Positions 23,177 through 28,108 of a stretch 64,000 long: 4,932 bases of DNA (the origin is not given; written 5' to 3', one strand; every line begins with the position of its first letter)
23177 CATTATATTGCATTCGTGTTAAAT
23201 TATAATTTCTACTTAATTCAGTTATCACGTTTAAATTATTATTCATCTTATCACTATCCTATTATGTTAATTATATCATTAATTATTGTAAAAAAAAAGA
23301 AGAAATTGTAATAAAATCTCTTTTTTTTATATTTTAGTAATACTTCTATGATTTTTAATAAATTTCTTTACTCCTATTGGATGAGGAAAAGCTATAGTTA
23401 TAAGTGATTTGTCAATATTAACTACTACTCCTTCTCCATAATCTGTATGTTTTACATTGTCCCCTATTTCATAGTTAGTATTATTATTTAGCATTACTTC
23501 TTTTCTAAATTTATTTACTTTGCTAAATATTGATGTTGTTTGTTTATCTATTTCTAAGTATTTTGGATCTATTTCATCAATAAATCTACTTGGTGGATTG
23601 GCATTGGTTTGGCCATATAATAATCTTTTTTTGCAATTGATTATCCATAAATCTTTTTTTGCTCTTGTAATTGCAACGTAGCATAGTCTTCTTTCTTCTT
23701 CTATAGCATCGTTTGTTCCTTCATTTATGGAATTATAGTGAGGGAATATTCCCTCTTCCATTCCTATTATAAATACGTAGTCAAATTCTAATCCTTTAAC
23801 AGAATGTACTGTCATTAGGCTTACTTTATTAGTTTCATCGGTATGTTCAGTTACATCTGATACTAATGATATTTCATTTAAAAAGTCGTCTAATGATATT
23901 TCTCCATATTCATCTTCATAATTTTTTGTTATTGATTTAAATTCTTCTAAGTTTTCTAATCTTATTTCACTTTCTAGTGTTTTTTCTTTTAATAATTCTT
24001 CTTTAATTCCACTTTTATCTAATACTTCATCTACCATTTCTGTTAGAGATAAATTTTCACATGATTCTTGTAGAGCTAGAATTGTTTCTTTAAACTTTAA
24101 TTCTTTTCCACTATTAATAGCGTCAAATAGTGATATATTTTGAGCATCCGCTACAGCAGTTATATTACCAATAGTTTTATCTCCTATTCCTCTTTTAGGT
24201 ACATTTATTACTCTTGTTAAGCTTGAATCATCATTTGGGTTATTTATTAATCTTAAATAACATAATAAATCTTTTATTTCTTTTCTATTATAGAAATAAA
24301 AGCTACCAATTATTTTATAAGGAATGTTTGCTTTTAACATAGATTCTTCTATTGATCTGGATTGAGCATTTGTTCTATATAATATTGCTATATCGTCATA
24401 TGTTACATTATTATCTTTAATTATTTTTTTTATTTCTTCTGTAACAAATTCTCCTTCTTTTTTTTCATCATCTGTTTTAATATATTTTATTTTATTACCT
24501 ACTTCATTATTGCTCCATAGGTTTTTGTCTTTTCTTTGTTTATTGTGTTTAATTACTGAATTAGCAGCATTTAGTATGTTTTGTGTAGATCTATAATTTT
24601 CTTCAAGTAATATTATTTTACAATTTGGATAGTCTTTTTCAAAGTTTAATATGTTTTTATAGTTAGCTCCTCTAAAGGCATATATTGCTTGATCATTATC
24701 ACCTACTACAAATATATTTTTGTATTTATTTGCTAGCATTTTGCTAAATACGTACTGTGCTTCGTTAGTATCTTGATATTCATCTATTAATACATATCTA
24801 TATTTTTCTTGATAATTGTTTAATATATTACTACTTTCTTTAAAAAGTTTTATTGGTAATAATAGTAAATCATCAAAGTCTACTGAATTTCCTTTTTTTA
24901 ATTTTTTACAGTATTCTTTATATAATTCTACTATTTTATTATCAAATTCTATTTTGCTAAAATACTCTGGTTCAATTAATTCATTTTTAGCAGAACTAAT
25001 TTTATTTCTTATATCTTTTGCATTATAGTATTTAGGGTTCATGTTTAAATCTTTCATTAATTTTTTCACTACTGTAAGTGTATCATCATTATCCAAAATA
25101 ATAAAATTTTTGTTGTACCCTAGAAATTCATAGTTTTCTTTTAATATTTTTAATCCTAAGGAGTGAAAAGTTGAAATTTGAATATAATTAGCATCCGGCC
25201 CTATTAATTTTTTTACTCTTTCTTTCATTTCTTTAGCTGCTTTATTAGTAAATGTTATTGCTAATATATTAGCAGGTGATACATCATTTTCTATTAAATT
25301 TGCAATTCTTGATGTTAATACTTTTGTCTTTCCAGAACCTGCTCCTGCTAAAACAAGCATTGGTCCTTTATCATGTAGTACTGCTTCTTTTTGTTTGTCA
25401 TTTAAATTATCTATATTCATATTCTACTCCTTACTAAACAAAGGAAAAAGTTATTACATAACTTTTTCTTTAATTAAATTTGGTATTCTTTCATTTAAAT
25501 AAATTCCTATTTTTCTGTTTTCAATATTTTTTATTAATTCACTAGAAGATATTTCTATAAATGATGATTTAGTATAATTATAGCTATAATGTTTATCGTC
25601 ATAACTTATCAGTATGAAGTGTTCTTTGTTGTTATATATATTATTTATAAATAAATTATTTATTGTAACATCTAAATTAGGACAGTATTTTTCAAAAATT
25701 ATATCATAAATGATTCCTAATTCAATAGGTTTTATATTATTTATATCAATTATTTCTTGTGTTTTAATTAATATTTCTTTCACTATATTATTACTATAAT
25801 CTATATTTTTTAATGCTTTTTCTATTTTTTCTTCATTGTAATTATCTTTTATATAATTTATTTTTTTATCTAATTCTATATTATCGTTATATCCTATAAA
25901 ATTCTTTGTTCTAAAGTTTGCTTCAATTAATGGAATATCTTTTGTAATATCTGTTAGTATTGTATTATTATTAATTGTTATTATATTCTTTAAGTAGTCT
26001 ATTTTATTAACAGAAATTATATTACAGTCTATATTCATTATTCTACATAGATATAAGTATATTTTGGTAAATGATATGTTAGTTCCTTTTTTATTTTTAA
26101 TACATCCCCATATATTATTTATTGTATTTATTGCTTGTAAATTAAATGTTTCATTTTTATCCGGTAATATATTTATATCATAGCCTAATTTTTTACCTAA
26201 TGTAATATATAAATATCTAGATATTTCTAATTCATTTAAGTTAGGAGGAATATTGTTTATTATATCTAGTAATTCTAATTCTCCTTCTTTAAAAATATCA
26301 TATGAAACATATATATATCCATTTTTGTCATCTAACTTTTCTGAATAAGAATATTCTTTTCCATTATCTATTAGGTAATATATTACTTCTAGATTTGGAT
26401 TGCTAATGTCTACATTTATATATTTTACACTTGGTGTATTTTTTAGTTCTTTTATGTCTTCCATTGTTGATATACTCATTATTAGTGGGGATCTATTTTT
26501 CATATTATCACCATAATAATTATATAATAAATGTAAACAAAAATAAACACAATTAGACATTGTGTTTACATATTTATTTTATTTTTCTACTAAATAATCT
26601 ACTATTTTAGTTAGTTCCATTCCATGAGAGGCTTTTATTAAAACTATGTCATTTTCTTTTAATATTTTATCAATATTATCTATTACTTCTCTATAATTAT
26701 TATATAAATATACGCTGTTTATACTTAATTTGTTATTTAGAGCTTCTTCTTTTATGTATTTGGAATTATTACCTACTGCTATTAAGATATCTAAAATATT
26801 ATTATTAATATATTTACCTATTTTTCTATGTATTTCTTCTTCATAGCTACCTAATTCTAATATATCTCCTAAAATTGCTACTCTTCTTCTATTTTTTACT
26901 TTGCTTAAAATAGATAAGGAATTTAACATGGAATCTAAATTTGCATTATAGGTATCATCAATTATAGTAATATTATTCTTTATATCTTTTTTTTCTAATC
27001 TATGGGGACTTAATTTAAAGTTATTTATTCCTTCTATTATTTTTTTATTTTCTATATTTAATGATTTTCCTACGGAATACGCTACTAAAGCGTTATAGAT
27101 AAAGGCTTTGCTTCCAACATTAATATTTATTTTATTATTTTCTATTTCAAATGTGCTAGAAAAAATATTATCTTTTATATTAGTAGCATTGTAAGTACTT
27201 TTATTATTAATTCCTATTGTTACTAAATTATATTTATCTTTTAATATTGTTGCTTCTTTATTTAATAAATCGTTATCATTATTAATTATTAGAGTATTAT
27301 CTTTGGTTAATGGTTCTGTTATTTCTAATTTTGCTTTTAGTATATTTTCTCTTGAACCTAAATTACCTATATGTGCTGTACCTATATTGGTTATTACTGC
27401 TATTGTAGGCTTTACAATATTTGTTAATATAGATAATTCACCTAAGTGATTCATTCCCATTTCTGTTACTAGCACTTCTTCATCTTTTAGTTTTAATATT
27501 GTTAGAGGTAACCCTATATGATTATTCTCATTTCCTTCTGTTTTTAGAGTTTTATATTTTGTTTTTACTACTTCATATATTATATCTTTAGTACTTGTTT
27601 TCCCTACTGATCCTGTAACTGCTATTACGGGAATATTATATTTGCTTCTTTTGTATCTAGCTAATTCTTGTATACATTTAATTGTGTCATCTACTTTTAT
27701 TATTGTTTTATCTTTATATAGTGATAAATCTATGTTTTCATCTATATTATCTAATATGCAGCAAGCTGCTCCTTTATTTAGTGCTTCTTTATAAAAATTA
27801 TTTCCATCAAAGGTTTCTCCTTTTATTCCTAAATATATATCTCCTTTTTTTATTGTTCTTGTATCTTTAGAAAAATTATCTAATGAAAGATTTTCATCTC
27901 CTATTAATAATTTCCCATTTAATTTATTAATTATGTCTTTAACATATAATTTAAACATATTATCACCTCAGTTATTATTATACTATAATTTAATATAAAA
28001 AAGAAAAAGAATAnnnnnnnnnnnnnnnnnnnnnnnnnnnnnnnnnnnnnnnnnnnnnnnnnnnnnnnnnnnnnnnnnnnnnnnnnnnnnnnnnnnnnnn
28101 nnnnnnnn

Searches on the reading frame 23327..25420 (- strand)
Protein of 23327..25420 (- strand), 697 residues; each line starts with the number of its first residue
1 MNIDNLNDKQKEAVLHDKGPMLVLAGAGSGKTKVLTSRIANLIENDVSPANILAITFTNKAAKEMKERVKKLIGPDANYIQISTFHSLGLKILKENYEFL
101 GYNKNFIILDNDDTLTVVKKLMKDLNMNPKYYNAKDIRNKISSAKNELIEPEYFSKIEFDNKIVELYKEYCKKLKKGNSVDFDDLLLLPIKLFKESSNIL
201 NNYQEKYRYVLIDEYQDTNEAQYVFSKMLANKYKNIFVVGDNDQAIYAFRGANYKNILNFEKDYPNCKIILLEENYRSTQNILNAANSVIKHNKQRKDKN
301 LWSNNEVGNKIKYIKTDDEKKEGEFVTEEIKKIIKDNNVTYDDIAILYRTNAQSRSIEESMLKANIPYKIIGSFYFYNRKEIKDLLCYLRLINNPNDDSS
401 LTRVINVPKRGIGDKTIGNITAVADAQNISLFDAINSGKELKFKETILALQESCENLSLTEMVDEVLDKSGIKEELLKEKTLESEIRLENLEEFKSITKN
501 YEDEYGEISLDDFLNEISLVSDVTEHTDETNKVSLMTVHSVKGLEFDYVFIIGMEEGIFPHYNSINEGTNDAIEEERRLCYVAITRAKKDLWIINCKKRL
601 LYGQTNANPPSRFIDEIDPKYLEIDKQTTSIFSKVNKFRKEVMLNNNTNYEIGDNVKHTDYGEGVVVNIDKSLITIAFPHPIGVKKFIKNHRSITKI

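Call 70: search_protein_families(library=pfam, proteins=[window:23327-25420:-], max_evalue=0.00001)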
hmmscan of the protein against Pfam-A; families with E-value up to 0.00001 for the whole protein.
window:23327-25420:- (697 aa): 8 families
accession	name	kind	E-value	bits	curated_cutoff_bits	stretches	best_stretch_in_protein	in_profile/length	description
PF00580.27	UvrD-helicase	-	9.3e-92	308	23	1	6-265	1-271/271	UvrD/REP helicase N-terminal domain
PF13361.12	UvrD_C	-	2.5e-83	280.8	25.6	1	270-597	1-349/350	UvrD-like helicase C-terminal domain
PF13245.12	AAA_19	-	3e-25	89.4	25.1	1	10-250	1-134/134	AAA domain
PF01443.25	Viral_helicase1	-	1.8e-12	48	21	0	494-595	142-228/228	Viral superfamily 1 RNA helicase core domain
PF13538.12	UvrD_C_2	-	6e-11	42.5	27.4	1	534-594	3-52/52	UvrD-like helicase C-terminal domain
PF13087.12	AAA_12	-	1.4e-08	35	27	0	522-596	127-193/195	AAA domain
PF13604.12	AAA_30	-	8e-07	29.4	27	0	6-69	2-66/191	AAA domain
PF21196.3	PcrA_UvrD_tudor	-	9.1e-06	25.9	23.9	0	652-691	1-43/48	PcrA/UvrD tudor domain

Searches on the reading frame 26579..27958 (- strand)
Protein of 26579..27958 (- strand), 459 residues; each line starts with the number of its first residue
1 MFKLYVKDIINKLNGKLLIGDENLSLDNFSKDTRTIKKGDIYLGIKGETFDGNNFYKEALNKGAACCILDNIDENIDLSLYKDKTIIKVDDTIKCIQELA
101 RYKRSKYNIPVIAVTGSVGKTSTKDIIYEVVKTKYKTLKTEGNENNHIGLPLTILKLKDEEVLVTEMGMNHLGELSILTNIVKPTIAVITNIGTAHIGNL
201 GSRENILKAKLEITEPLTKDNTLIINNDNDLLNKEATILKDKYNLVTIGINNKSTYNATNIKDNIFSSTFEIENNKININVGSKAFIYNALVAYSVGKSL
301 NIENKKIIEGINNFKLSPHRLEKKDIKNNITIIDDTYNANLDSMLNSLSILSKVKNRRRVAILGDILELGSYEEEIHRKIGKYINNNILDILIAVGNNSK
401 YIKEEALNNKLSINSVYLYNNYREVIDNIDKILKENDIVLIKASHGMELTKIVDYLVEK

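Call 70: search_protein_families(library=pfam, proteins=[window:26579-27958:-], max_evalue=0.00001)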
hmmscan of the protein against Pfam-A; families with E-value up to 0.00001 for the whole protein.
window:26579-27958:- (459 aa): 3 families
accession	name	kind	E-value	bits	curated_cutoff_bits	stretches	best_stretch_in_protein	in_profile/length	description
PF08245.18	Mur_ligase_M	-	1.3e-42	146.5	24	1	114-295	1-198/200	Mur ligase middle domain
PF02875.26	Mur_ligase_C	-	2.8e-18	67.4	28.4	1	319-444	1-126/127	Mur ligase, glutamate ligase domain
PF01225.30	Mur_ligase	-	6.7e-06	26.8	21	0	32-103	8-94/95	Mur ligase family, catalytic domain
